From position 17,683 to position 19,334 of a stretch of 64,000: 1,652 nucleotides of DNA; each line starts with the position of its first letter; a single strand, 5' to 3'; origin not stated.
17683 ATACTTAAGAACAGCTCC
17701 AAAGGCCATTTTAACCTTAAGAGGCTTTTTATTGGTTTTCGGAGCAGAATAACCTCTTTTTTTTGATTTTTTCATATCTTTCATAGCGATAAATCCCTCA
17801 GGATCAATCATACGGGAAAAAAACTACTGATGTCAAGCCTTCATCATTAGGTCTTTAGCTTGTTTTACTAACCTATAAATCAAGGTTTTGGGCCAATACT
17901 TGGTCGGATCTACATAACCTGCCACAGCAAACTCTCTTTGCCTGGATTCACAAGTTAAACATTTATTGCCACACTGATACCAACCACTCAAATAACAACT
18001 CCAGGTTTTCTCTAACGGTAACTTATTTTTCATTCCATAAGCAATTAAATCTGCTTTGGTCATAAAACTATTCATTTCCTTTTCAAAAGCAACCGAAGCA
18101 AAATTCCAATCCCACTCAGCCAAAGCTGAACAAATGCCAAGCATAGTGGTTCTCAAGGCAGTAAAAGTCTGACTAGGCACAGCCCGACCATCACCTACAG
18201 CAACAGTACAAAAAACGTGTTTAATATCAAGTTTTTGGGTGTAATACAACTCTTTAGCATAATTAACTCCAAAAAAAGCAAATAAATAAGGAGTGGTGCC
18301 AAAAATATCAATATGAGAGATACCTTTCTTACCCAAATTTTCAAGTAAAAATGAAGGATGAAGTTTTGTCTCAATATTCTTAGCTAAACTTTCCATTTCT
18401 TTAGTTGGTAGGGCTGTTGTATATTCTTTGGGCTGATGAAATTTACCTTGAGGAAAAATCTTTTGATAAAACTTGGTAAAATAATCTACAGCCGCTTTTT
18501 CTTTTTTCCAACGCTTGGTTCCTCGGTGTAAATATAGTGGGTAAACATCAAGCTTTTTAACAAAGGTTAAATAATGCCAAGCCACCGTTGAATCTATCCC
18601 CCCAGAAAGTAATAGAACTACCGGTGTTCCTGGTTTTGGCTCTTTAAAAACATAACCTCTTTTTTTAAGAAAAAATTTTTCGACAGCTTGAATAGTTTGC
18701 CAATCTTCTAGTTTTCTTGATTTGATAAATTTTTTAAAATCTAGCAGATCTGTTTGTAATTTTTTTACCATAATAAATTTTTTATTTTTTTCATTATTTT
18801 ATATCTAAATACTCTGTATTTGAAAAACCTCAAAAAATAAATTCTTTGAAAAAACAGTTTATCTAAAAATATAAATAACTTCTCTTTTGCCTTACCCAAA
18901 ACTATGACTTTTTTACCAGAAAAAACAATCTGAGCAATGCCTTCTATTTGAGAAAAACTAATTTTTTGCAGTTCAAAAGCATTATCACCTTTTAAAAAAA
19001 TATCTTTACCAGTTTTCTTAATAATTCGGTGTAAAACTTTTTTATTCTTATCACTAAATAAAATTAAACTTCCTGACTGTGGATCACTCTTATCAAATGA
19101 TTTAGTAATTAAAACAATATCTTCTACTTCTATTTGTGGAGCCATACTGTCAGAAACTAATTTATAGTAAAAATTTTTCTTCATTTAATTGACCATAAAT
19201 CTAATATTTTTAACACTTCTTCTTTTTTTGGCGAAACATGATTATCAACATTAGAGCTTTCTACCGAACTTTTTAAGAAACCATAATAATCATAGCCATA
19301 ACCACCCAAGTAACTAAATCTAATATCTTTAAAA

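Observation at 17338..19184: QueC-like PP-loop ATPase, PqqD-like RRE protein, S24/S26 peptidase domain and a 43-codon ORF embedded in a glycan locus: candidate peptide-modification (RiPP-like) or novel glycan-amidation module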

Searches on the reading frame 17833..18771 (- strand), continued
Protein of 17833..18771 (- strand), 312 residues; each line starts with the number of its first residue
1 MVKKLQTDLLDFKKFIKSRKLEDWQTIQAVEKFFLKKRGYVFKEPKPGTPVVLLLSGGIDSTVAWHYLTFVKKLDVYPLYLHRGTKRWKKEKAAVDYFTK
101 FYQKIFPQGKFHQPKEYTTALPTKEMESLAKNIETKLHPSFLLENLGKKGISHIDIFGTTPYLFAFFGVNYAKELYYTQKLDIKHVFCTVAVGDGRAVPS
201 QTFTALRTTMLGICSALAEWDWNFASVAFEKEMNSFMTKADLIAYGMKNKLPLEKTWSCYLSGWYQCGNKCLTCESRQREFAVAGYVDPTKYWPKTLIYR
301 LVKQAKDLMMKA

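Call 54: predict_structure(alignment_id=A1)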
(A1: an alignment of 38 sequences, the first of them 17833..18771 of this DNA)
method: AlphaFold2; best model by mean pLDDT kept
length: 312 residues; sequences in the alignment: 38
mean_pLDDT: 92.0   pTM: 0.89
mean pLDDT of the five models: 92.0, 91.3, 91.2, 90.6, 90.5
residues with pLDDT >= 90: 231; 70-90: 68; 50-70: 7; < 50: 6
segments of 3 or more residues with pLDDT < 50: 1-6
pLDDT, mean of each block of 10 residues (from residue 1): 53 93 97 98 98 98 98 97 87 98 93 95 87 87 76 72 95 98 98 91 97 98 97 93 98 96 92 93 98 90 92 93
secondary structure, 60 per line:
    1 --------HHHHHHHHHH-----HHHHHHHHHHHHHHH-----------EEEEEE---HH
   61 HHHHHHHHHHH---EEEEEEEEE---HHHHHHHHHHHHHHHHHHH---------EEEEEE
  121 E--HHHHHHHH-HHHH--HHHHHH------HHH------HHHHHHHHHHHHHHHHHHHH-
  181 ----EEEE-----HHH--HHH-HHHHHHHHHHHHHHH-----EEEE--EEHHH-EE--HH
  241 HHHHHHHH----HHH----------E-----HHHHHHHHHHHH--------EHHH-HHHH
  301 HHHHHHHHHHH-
elements in order: H9-18 H24-38 E50-55 H59-71 E75-83 H87-105 E115-121 H124-131 H133-136 H139-144 H160-179 E185-188 H203-217 E223-226 H239-248 H272-283 H297-311
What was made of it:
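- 17833..18771 (-): QueC-family PP-loop ATPase paralogue 1 (Q1), 312 aa. Proposed role: RRE-dependent peptide-modifying enzyme. Structure: AF2 pLDDT 92 (call 54).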

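Call 58: search_protein_families(library=ncbifam, proteins=[L002:8327-9343:-], max_evalue=0.001)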
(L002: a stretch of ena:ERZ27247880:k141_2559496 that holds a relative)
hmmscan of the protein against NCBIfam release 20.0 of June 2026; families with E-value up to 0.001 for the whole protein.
L002:8327-9343:- (338 aa): 186 families (the best 25 are shown)
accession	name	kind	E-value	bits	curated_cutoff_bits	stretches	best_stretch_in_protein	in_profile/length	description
NF050108.1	galactan_ABC_ATP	equivalog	4.1e-39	134.2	400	1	34-226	37-229/244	galactan export ABC transporter ATP-binding subunit Wzt/RfbE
NF010065.0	PRK13545.1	equivalog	1.6e-38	132.7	538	1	21-224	19-221/549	teichoic acids export protein ATP-binding subunit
NF010066.0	PRK13546.1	equivalog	2.4e-37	128.8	320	1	42-224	39-221/264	teichoic acids export ABC transporter ATP-binding subunit TagH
TIGR01188.1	drrA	subfamily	4e-33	115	312.45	1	44-228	10-206/302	daunorubicin resistance ABC transporter, ATP-binding protein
TIGR01166.1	cbiO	subfamily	2.7e-25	89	211.8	2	108-208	88-189/190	cobalt ABC transporter, ATP-binding protein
TIGR04520.1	ECF_ATPase_1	equivalog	3.9e-23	82.2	315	2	108-232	97-222/269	energy-coupling factor transporter ATPase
TIGR03522.1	GldA_ABC_ATP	equivalog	1.2e-22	80.7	402.6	1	45-229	20-215/301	gliding motility-associated ABC transporter ATP-binding subunit GldA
TIGR00968.1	3a0106s01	subfamily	1.3e-22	80.5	342.75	1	42-248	15-233/237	sulfate ABC transporter ATP-binding protein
TIGR03740.1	galliderm_ABC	subfamily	1.7e-22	80.2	309.75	1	41-225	14-203/223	lantibiotic protection ABC transporter ATP-binding subunit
NF010060.0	PRK13537.1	equivalog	2.1e-22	79.4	521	1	42-224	30-224/314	nodulation factor ABC transporter ATP-binding protein NodI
TIGR01288.1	nodI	equivalog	2.8e-22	79.1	424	1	42-248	19-238/303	nodulation factor ABC transporter ATP-binding protein NodI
NF010059.0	PRK13536.1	equivalog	6.5e-22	77.7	549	1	42-224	58-252/342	nodulation factor ABC transporter ATP-binding protein NodI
TIGR04521.1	ECF_ATPase_2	equivalog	1.8e-21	76.5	330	2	105-234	101-233/279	energy-coupling factor transporter ATPase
TIGR01186.1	proV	subfamily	1.7e-20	73.5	326.6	1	44-226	10-210/363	betaine/proline/choline family ABC transporter ATP-binding protein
NF033858.1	ABC2_perm_RbbA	equivalog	1.8e-20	72.5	1050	1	44-233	283-484/909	ribosome-associated ATPase/putative transporter RbbA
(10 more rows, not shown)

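Call 61: fold_search(model_id=the predicted structure, library=pdb)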
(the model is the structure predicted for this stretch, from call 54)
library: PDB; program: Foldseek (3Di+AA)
matches with E <= 10: 1426; with E <= 0.001: 25
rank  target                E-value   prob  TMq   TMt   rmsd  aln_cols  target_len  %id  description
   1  2pg3                  1.8e-06  1.00  0.51  0.69   4.4       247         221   18  Crystal structure of a Queuosine biosynthesis protein queC (ECA1155) from Erwinia carotovora subsp. atroseptica SCRI1043 (released 2007-04-24)
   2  3bl5_E                8.4e-06  1.00  0.46  0.68   5.5       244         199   16  Crystal structure of QueC from Bacillus subtilis: an enzyme involved in preQ1 biosynthesis (released 2008-06-03)
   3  9nto_B                3.4e-05  1.00  0.47  0.78   3.9       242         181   15  Structure of Cap9-CdnD complex containing NDG modification (released 2025-05-07)
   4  6scy_A                4.0e-05  1.00  0.38  0.39  15.5       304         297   13  U34-tRNA thiolase NcsA from Methanococcus maripaludis with its [4Fe-4S] cluster (released 2020-08-26)
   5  5ztb_A                7.3e-05  1.00  0.37  0.37  11.3       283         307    9  Structure of Sulfurtransferase (released 2019-06-12)
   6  2e89_D                8.1e-05  1.00  0.35  0.35  15.0       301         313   12  Crystal structure of Aquifex aeolicus TilS in a complex with ATP, Magnesium ion, and L-lysine (released 2007-11-13)
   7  6scy_B                8.1e-05  1.00  0.36  0.37  11.7       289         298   11  U34-tRNA thiolase NcsA from Methanococcus maripaludis with its [4Fe-4S] cluster (released 2020-08-26)
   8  5gha_D                1.3e-04  1.00  0.36  0.36  10.9       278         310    9  Sulfur Transferase TtuA in complex with Sulfur Carrier TtuB (released 2017-05-03)
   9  5b4e                  1.3e-04  0.99  0.28  0.29  17.5       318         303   10  Sulfur Transferase TtuA in complex with iron sulfur cluster and ATP derivative (released 2017-05-03)
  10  5ztb_B                1.4e-04  1.00  0.37  0.37  14.7       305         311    8  Structure of Sulfurtransferase (released 2019-06-12)
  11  5gha_C                1.8e-04  1.00  0.36  0.37  11.4       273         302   10  Sulfur Transferase TtuA in complex with Sulfur Carrier TtuB (released 2017-05-03)
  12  5gha_A                1.8e-04  1.00  0.35  0.36  12.0       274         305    9  Sulfur Transferase TtuA in complex with Sulfur Carrier TtuB (released 2017-05-03)
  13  1kh1_A                2.1e-04  1.00  0.36  0.30   6.2       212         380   13  Crystal Structure of Thermus thermophilus HB8 Argininosuccinate Synthetase (released 2002-04-03)
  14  5b4f                  2.1e-04  1.00  0.39  0.41  11.1       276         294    9  Sulfur Transferase TtuA in complex with iron sulfur cluster (released 2017-05-10)
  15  5gha_B                2.1e-04  1.00  0.35  0.35  11.2       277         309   10  Sulfur Transferase TtuA in complex with Sulfur Carrier TtuB (released 2017-05-03)
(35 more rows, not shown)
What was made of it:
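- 17833..18771 (-): Foldseek top hits are QueC 2pg3/3bl5 and Cap9 9nto_B (call 61).
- It has a QueC fold (call 61) with the PP-loop, Zn ribbon, and conserved Asp and Lys retained.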

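Call 63: search_protein_representatives(alignment_id=A1)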
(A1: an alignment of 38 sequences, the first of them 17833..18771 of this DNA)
Query: 38 sequences, 319 profile positions. Proteins with E-value up to 0.001 (for the whole library): 7579; up to 1e-10: 2526; up to 1e-30: 253. The best 150 are listed.
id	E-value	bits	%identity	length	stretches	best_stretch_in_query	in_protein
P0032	3.9e-115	401.0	-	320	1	4-303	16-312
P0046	2.0e-113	395.4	-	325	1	2-317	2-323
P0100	5.1e-111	387.5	-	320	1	5-315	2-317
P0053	4.3e-109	381.2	-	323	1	2-304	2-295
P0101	1.2e-108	379.8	-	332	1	5-301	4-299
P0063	3.2e-107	375.0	-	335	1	5-317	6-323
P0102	6.4e-107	374.0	-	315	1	4-307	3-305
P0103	4.7e-106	371.2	-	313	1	5-313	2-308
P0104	2.3e-105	369.0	-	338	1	2-310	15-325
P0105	5.2e-103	361.2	-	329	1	4-312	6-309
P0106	5.6e-103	361.1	-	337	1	3-308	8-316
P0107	7.0e-103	360.8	-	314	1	6-299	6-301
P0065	2.6e-102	358.9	-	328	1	2-312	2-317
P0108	6.5e-102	357.6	-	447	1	2-317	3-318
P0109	1.4e-101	356.5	-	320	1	5-302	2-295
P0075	4.9e-93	328.4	-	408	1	13-300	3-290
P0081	8.1e-80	285.0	-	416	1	12-309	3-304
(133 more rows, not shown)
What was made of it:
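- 17833..18771 (-): Family: distinct, with >=253 representatives at E<=1e-30 (call 63).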

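Call 66: find_encoding_contigs(protein=P0081, flank=6000, max_places=1)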
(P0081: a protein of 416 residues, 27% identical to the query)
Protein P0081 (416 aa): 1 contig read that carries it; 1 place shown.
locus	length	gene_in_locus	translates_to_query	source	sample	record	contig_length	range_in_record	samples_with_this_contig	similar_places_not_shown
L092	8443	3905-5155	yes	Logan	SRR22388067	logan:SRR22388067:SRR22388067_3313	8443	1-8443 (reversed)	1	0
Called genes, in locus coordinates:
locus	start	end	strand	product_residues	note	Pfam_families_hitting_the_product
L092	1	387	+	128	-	?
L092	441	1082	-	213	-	PF13489:Methyltransf_23 (weak), PF00398:RrnaAD (weak), PF01209:Ubie_methyltran, PF13847:Methyltransf_31, PF08241:Methyltransf_11, PF08242:Methyltransf_12, PF13649:Methyltransf_25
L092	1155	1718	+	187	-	-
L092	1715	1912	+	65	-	-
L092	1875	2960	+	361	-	PF02624:YcaO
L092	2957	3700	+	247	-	PF00881:Nitroreductase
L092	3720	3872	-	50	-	-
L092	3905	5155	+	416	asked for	PF06508:QueC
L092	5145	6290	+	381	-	PF00534:Glycos_transf_1, PF13692:Glyco_trans_1_4, PF13524:Glyco_trans_1_2 (weak)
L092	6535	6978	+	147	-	-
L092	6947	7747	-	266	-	PF27840:ScmC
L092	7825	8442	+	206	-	?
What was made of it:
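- In L092 the QueC-like-PqqD gene overlaps a GT1 gene (call 66). One member occurs in a YcaO RiPP cluster with only one glycosyltransferase nearby (call 66).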

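Call 76: list_cluster_members(proteins=[window:17833-18771:-, window:17338-17658:-, window:30909-31895:+])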
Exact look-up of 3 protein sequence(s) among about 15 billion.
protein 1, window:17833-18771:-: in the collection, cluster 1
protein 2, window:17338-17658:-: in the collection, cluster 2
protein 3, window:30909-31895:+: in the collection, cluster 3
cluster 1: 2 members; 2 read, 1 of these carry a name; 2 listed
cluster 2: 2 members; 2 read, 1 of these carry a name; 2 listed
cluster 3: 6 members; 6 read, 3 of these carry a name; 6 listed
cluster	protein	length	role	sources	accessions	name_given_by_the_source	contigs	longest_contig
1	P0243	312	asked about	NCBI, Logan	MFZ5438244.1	MAG: 7-cyano-7-deazaguanine synthase [Patescibacteria group bacterium]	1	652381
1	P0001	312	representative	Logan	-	-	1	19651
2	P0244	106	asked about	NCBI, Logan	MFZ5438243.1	MAG: PqqD family protein [Patescibacteria group bacterium]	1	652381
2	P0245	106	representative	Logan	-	-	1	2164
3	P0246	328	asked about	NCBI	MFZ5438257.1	MAG: 7-cyano-7-deazaguanine synthase [Patescibacteria group bacterium]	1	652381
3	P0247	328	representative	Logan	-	-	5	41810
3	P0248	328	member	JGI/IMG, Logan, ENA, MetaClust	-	7-cyano-7-deazaguanine synthase in queuosine biosynthesis | \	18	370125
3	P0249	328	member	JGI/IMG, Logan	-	7-cyano-7-deazaguanine synthase in queuosine biosynthesis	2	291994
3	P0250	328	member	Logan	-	-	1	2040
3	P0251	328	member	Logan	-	-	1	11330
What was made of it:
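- NCBI names both paralogues 7-cyano-7-deazaguanine synthase (call 76).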

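Call 84: search_solved_structures(query=L003:6201-6500:+, max_evalue=1)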
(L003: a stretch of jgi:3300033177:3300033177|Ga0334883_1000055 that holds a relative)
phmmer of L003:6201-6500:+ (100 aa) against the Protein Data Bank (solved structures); distinct sequences matched with E-value up to 1: 4.
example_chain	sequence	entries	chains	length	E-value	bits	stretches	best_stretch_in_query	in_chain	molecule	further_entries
7p2q_A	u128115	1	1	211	0.00024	24.5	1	12-93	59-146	Signal peptidase complex catalytic subunit SEC11C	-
7p2p_A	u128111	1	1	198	0.00076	22.9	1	13-87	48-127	Signal peptidase complex catalytic subunit SEC11A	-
9rjb_A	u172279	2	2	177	0.0017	21.7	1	13-87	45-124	Signal peptidase complex catalytic subunit SEC11A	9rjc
4wvh_A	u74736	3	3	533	0.99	12.8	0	20-81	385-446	Maltose-binding periplasmic protein,Signal peptidase IB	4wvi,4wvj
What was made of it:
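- On Signal peptidase I, ER/archaeal type (S26B; SipW, Sec11): SEC11C/SEC11A score E=2.4e-4 and 7.6e-4 (call 84).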

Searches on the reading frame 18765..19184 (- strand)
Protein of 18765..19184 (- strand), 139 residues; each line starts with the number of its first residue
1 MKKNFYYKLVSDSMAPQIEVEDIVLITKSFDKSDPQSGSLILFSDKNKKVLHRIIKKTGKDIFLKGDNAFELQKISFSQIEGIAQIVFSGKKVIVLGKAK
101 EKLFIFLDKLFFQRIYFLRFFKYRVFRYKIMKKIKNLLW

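Call 3: search_protein_families(library=pfam, proteins=[window:18765-19184:-], max_evalue=0.1)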
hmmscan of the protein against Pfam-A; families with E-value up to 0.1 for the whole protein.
window:18765-19184:- (139 aa): 3 families
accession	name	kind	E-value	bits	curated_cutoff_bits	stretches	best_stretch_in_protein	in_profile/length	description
PF00717.28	Peptidase_S24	-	1.4e-06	28.4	23.3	1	3-85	34-114/116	Peptidase S24-like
PF10502.14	Peptidase_S26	-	0.0027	18.1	22.9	1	7-67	26-90/168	Signal peptidase, peptidase S26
PF05691.18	Raffinose_syn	-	0.038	12.2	20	1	2-76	596-669/750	Raffinose synthase or seed imbibition protein Sip1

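Call 4: search_protein_families(library=ncbifam, proteins=[window:18765-19184:-], max_evalue=0.1)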
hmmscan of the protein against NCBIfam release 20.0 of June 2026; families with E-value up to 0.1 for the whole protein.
window:18765-19184:- (139 aa): 4 families
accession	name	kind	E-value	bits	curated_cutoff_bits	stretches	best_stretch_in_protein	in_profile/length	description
TIGR02228.1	sigpep_I_arch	equivalog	6.9e-09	35.8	51.85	1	9-68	36-100/158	signal peptidase I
TIGR02227.1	sigpep_I_bact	equivalog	3.7e-06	26.9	47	1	7-68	23-88/162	signal peptidase I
NF046067.1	SigPepSipWBacil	equivalog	0.00011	21.9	190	1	9-68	43-107/189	signal peptidase I SipW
TIGR02754.1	sod_Ni_protease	equivalog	0.09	13.3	63.25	0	9-68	3-66/90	nickel-type superoxide dismutase maturation protease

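Call 6: search_protein_families(library=padloc, proteins=[window:18765-19184:-], max_evalue=0.1)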
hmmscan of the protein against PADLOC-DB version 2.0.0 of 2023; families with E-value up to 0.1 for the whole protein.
window:18765-19184:- (139 aa): 0 families

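Call 73: find_homologous_proteins(query=window:18765-19184:-, max_evalue=0.001)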
Query window:18765-19184:- (139 aa): 7 proteins with E <= 0.001 among 50 candidates.
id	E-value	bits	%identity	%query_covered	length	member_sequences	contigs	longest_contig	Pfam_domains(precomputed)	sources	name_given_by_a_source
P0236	4.3e-80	284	100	100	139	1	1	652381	PF00717.29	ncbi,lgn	ncbi:MAG: S24/S26 family peptidase [Patescibacteria group bacterium]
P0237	2.3e-71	256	88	100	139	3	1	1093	PF00717.29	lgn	-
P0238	1.6e-63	230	88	91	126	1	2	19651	-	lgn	-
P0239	1.8e-39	153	55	94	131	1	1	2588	PF00717.29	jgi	jgi:signal peptidase I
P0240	1.8e-38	149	54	100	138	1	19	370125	PF00717.29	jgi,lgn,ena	jgi:signal peptidase I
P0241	5.6e-36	141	55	100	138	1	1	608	PF00717.29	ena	-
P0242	1.3e-20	92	64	56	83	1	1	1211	-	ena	-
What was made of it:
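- Tried and rejected: The word-index search found only 7 close relatives (call 73), so it added little beyond the organism name.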

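Call 82: predict_structure(alignment_id=A3)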
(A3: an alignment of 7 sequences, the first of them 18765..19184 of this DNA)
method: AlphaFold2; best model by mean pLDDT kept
length: 139 residues; sequences in the alignment: 7
mean_pLDDT: 63.4   pTM: 0.51
mean pLDDT of the five models: 63.4, 59.0, 57.4, 56.0, 40.3
residues with pLDDT >= 90: 0; 70-90: 44; 50-70: 67; < 50: 28
segments of 3 or more residues with pLDDT < 50: 85-93, 112-124
pLDDT, mean of each block of 10 residues (from residue 1): 61 57 60 73 75 83 73 81 52 53 60 46 52 60
secondary structure, 60 per line:
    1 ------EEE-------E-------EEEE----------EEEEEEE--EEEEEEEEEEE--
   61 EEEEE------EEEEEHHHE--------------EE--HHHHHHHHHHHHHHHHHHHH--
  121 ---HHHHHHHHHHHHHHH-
elements in order: E7-9 E25-28 E39-45 E48-58 E61-65 E72-76 H99-118 H124-138

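Call 85: fold_search(model_id=the predicted structure, library=pdb)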
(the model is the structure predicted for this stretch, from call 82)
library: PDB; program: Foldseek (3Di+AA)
matches with E <= 10: 659; with E <= 0.001: 0
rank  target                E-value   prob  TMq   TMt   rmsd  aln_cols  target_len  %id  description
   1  7cfd_B                2.0e-01  0.47  0.29  0.23  14.1       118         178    7  Drosophila melanogaster Krimper eTud2-AubR15me2 complex (released 2021-06-02)
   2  6kco_F                3.1e-01  0.77  0.28  0.44  12.2       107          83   14  Shuguo PWWP in complex with ssDNA (released 2020-07-01)
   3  6kco_E                3.5e-01  0.77  0.29  0.47  11.7       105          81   13  Shuguo PWWP in complex with ssDNA (released 2020-07-01)
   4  5ohq                  4.1e-01  0.38  0.27  0.33  11.4       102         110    8  Crystal structure of the KOW6-KOW7 domain of human DSIF (released 2017-09-13)
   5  7cfd_G                4.6e-01  0.57  0.31  0.25  13.6        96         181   12  Drosophila melanogaster Krimper eTud2-AubR15me2 complex (released 2021-06-02)
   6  2bkd_MODEL_1_N        5.2e-01  0.25  0.29  0.30  11.6       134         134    9  Structure of the N-terminal domain of Fragile X Mental Retardation Protein (released 2006-01-18)
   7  4n4i_A                5.5e-01  0.54  0.29  0.23   7.7        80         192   18  Crystal structure of the Bromo-PWWP of the mouse zinc finger MYND-type containing 11 isoform alpha in complex with his (released 2014-03-05)
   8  4ii1_A                5.5e-01  0.41  0.27  0.28  14.1       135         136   10  Crystal structure of the zinc finger of ZGPAT (released 2013-02-13)
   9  7cfd_C                6.1e-01  0.60  0.32  0.25  10.5       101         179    9  Drosophila melanogaster Krimper eTud2-AubR15me2 complex (released 2021-06-02)
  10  6kco_D                6.5e-01  0.63  0.29  0.47  11.8       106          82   14  Shuguo PWWP in complex with ssDNA (released 2020-07-01)
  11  6kcp_A                6.5e-01  0.57  0.29  0.45  12.0       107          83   14  Shuguo PWWP in complex with ssDNA (released 2020-07-01)
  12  6kcp_D                6.9e-01  0.63  0.29  0.46  12.0       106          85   14  Shuguo PWWP in complex with ssDNA (released 2020-07-01)
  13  7cfd_A                6.9e-01  0.33  0.29  0.23  11.6       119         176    8  Drosophila melanogaster Krimper eTud2-AubR15me2 complex (released 2021-06-02)
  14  7uwz_MODEL_1_A        7.3e-01  0.82  0.32  0.64   6.0        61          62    8  NMR solution structure of the De novo designed small beta-barrel protein 33_bp_sh3 (released 2023-03-22)
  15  2xk0_MODEL_1_A        7.7e-01  0.54  0.29  0.51   9.9        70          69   13  Solution structure of the Tudor domain from Drosophila Polycomblike (Pcl) (released 2010-08-11)
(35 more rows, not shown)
